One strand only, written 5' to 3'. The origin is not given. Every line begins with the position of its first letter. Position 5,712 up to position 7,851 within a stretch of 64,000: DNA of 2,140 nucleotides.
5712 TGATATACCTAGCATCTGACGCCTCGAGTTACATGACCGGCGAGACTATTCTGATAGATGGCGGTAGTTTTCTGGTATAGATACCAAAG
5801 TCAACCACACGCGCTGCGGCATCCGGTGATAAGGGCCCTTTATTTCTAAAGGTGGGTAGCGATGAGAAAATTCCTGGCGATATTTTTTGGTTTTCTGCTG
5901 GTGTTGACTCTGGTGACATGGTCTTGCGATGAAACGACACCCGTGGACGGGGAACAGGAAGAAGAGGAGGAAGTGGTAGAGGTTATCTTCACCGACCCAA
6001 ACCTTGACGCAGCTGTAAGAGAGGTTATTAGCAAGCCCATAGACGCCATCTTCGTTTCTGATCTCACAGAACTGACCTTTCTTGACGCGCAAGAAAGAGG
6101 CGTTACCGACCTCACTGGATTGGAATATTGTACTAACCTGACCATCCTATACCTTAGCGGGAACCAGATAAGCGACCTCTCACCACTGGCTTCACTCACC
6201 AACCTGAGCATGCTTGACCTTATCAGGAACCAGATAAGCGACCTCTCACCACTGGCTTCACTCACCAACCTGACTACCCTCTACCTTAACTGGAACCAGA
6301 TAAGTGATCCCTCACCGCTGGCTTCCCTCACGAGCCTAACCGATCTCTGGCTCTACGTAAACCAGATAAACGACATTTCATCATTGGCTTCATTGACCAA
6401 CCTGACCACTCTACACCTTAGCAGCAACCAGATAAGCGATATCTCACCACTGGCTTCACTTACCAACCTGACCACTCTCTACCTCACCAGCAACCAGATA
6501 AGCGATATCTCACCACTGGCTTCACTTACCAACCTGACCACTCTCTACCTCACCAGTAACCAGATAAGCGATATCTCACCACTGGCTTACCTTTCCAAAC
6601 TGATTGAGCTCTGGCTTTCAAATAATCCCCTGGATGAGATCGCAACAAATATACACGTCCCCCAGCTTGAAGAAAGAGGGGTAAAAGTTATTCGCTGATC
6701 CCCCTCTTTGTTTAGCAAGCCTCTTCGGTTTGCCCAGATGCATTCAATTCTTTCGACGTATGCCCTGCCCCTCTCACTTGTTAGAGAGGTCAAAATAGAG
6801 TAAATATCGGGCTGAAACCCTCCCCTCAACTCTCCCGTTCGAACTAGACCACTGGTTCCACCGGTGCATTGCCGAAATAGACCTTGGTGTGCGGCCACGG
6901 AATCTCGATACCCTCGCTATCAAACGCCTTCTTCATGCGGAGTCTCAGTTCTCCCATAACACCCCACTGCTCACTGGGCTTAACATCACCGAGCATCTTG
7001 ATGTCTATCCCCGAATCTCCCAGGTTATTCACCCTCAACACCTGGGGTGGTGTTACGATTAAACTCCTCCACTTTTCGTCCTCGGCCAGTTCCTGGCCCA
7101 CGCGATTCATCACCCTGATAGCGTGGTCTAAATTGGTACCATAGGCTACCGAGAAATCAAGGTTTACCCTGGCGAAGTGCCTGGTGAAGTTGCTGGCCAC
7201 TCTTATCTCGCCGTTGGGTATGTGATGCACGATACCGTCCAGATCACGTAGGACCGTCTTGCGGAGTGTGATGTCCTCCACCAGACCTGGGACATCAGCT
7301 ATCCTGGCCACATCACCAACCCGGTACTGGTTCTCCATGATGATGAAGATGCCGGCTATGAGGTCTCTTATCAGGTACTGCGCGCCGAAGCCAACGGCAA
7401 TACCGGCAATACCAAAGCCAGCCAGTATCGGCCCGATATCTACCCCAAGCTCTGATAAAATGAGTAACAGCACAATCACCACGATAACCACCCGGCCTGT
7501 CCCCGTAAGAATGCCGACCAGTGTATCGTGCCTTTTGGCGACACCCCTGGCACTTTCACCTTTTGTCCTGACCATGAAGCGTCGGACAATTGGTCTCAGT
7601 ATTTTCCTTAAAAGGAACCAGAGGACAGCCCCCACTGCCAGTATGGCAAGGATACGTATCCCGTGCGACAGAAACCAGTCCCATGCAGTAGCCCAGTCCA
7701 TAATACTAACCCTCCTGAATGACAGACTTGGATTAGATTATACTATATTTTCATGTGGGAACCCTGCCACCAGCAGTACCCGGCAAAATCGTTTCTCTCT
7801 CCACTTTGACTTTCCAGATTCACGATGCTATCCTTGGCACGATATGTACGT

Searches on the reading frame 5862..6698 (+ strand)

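Call 79: search_protein_families(library=pfam, proteins=[window:5862-6698:+], max_evalue=0.00001)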
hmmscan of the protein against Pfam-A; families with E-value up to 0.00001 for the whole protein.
window:5862-6698:+ (278 aa): 8 families
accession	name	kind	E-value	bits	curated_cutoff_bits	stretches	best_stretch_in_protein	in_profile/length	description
PF12799.13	LRR_4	-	7.1e-50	166.4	27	6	179-220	1-43/44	Leucine Rich repeats (2 copies)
PF13855.12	LRR_8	-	4.4e-23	81.3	27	3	179-235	1-61/61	Leucine rich repeat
PF00560.39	LRR_1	-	7.1e-14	49.4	20.6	0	92-108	1-17/23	Leucine Rich Repeat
PF13516.12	LRR_6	-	4.1e-12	45.6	23.4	0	178-193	2-17/24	Leucine Rich repeat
PF14580.12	LRR_9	-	3.8e-10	40.1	30.5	1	169-257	31-125/175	Leucine-rich repeat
PF23598.1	LRR_14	-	5.8e-09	35.6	40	1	77-190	33-150/353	Leucine-rich repeat region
PF23952.1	LRR_EndoS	-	2e-06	28.5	27.9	0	43-140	1-92/116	Endo-beta-N-acetylglucosaminidase EndoS LRR domain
PF23211.1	LRR_LRWD1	-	4.8e-06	26.8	28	0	179-269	21-110/190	Leucine-rich repeat and WD repeat-containing protein 1, LRR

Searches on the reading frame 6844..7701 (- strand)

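Call 79: search_protein_families(library=pfam, proteins=[window:6844-7701:-], max_evalue=0.00001)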
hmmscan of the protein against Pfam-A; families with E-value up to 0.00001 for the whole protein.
window:6844-7701:- (285 aa): 3 families
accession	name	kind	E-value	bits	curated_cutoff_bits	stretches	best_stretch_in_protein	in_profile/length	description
PF00924.24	MS_channel_2nd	-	2e-16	60.3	20.2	1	110-173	2-67/68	Mechanosensitive ion channel, beta-domain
PF21082.3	MS_channel_3rd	-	1e-11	45.5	21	1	179-267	1-88/88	Mechanosensitive ion channel MscS, C-terminal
PF21088.3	MS_channel_1st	-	3.1e-10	40.3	23.1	1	70-108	4-42/42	Mechanosensitive ion channel, transmembrane helices 2/3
